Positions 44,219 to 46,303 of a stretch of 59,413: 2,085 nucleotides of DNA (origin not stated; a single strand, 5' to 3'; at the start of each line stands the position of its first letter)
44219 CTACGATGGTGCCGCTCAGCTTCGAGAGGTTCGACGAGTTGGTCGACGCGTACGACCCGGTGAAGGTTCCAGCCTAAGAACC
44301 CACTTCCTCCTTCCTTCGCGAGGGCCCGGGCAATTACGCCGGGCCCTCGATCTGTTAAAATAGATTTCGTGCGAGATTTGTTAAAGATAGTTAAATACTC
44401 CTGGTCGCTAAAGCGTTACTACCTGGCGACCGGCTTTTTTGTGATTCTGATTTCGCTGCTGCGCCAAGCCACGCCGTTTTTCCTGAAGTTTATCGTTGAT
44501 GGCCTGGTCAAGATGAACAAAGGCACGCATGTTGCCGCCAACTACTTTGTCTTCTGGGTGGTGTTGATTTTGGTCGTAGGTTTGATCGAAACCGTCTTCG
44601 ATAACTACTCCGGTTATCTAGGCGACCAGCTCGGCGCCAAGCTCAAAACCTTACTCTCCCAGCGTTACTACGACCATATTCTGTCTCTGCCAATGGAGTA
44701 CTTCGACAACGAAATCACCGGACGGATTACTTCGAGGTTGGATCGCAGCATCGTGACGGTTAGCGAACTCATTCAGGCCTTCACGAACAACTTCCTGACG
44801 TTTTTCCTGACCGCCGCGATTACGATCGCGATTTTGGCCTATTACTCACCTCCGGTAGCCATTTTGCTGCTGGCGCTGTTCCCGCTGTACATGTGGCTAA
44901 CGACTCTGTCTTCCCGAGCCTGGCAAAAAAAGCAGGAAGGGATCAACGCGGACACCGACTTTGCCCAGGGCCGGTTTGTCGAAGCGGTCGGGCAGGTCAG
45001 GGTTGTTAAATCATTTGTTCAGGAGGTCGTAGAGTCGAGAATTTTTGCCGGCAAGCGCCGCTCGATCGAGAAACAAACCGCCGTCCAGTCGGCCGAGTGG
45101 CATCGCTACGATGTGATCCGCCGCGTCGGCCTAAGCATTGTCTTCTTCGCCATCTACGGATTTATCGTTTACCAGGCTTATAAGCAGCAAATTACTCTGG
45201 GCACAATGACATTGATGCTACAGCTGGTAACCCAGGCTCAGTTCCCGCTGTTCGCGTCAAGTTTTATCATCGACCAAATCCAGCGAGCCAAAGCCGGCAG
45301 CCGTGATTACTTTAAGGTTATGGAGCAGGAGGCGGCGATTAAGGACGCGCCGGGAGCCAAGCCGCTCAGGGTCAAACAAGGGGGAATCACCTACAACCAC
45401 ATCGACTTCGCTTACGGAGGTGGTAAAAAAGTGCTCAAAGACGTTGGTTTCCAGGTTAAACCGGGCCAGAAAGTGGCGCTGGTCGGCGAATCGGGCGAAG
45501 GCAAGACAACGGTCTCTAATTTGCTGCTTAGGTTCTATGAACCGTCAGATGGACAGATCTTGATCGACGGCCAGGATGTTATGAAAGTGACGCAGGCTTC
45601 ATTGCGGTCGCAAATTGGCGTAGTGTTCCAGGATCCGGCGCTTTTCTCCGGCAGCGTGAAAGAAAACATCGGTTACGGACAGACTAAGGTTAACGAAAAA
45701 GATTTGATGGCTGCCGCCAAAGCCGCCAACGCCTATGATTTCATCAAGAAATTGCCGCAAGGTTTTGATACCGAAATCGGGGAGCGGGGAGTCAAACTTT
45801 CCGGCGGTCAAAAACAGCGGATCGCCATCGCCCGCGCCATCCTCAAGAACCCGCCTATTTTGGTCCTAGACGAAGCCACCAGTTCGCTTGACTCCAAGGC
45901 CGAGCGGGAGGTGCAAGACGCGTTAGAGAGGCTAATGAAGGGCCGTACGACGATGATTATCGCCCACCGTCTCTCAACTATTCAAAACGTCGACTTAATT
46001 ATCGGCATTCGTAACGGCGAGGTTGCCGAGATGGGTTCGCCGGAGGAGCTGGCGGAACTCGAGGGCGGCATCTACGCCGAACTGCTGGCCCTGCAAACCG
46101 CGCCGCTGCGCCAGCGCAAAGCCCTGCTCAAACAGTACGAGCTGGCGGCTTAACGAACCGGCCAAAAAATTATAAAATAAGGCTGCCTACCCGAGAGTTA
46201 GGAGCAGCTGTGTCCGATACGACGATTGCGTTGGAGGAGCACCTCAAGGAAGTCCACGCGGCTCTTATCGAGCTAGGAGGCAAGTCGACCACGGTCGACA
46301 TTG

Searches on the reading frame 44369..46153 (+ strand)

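Call 69: search_protein_families(library=pfam, proteins=[window:44369-46153:+], max_evalue=0.0001)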
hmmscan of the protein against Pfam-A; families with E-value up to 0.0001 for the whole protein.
window:44369-46153:+ (594 aa): 4 families
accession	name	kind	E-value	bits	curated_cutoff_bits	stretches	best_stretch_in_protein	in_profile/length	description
PF00005.33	ABC_tran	-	4.4e-36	124.9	25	1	356-505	1-137/137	ABC transporter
PF00664.28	ABC_membrane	-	2.3e-31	110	28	1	21-293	4-273/274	ABC transporter transmembrane region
PF02463.25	SMC_N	-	2.6e-07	30.7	40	1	385-549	99-213/220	RecF/RecN/SMC N terminal domain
PF13401.12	AAA_22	-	2.2e-05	25.2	27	0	369-508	8-97/130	AAA domain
